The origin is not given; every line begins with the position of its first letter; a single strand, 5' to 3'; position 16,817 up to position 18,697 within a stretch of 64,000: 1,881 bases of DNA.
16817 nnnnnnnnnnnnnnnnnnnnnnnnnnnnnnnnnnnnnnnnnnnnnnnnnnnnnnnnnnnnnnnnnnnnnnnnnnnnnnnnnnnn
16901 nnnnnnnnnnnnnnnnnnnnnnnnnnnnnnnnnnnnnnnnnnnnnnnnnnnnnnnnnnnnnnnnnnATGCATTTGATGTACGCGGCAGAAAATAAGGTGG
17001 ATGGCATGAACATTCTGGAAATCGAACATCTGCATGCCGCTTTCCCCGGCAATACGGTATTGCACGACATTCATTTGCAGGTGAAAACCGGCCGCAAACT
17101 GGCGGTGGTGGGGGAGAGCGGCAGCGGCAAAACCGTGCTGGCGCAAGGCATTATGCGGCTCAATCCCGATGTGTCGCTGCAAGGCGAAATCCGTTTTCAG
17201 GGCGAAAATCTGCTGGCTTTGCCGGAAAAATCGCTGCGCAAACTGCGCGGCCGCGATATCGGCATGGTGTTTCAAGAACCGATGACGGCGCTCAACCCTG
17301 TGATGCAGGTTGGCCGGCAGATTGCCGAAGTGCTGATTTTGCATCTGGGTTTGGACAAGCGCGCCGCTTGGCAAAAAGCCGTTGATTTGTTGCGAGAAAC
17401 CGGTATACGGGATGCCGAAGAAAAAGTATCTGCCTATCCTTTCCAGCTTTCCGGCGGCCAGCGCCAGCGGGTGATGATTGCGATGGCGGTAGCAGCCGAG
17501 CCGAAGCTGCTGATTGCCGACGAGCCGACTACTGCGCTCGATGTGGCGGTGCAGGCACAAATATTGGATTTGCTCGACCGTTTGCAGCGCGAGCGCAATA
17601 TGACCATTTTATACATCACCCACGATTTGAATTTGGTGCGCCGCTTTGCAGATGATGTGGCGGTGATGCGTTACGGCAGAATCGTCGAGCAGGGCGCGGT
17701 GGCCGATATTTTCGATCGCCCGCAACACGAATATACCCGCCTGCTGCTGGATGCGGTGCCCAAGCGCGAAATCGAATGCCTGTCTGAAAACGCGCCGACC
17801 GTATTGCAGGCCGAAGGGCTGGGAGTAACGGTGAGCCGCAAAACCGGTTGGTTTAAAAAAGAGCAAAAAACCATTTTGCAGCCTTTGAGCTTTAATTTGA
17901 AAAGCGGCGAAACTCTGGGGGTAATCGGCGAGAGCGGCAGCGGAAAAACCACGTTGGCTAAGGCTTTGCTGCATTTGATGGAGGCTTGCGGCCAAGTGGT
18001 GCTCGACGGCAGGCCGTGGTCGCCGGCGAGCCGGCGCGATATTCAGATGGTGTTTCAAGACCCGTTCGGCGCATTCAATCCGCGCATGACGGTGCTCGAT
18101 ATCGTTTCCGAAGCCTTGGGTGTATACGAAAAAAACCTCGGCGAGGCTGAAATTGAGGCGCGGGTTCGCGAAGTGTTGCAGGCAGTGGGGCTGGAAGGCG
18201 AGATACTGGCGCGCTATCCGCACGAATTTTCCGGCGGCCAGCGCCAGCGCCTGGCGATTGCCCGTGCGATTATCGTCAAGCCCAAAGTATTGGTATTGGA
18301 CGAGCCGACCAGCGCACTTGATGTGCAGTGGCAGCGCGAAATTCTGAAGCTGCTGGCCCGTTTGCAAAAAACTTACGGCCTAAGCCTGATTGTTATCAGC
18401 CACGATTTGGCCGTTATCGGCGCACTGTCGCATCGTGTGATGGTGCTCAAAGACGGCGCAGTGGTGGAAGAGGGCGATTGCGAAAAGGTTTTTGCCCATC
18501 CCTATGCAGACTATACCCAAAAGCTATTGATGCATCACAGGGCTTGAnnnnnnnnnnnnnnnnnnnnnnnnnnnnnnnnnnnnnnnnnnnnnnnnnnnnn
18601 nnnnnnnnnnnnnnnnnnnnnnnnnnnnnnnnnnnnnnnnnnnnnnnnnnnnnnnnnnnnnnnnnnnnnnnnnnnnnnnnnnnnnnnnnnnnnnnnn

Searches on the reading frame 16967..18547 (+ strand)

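Call 13: search_protein_families(library=pfam, proteins=[window:16967-18547:+])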
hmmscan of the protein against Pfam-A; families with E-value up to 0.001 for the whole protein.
window:16967-18547:+ (526 aa): 26 families (the best 25 are shown)
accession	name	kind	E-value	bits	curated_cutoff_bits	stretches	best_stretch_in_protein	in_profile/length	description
PF00005.33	ABC_tran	-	1.9e-64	216.8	25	2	304-449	1-137/137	ABC transporter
PF13304.12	AAA_21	-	1.7e-20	74.8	27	2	416-484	233-303/304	AAA domain, putative AbiEii toxin, Type IV TA system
PF02463.25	SMC_N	-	1.2e-12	48.2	40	1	45-229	27-207/220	RecF/RecN/SMC N terminal domain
PF13401.12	AAA_22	-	9.6e-11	42.6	27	1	319-477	10-121/130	AAA domain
PF08352.17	oligo_HPY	-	5e-10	40.1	27.1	1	240-267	1-28/65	Oligopeptide/dipeptide transporter, C-terminal region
PF13191.12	AAA_16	-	1.2e-09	39.4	32.6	1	313-476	21-166/167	AAA ATPase domain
PF05729.18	NACHT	-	2.3e-07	31.2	26.7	0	45-65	3-23/167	NACHT domain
PF13555.12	AAA_29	-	6.5e-06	26.2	27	0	316-339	24-47/61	P-loop containing region of AAA domain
PF20720.3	nSTAND3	-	9.9e-06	25.8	27.2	0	315-340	18-43/155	Novel STAND NTPase 3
PF00931.28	NB-ARC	-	1.9e-05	24.5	23.5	0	305-341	10-45/248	NB-ARC domain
PF02367.23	TsaE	-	3.6e-05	24.2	26.6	0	300-340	7-47/128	Threonylcarbamoyl adenosine biosynthesis protein TsaE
PF01078.27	Mg_chelatase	-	4.1e-05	23.5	20.3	0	42-74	22-54/207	Magnesium chelatase, subunit ChlI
PF00004.35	AAA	-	4.4e-05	24.4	21.2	0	319-339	3-23/131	ATPase family associated with various cellular activities (AAA)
PF00158.32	Sigma54_activat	-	7.3e-05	23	20.2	0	31-66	11-46/168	Sigma-54 interaction domain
PF01935.23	DUF87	-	9.3e-05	23.1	23.2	0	317-337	26-46/220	Helicase HerA, central domain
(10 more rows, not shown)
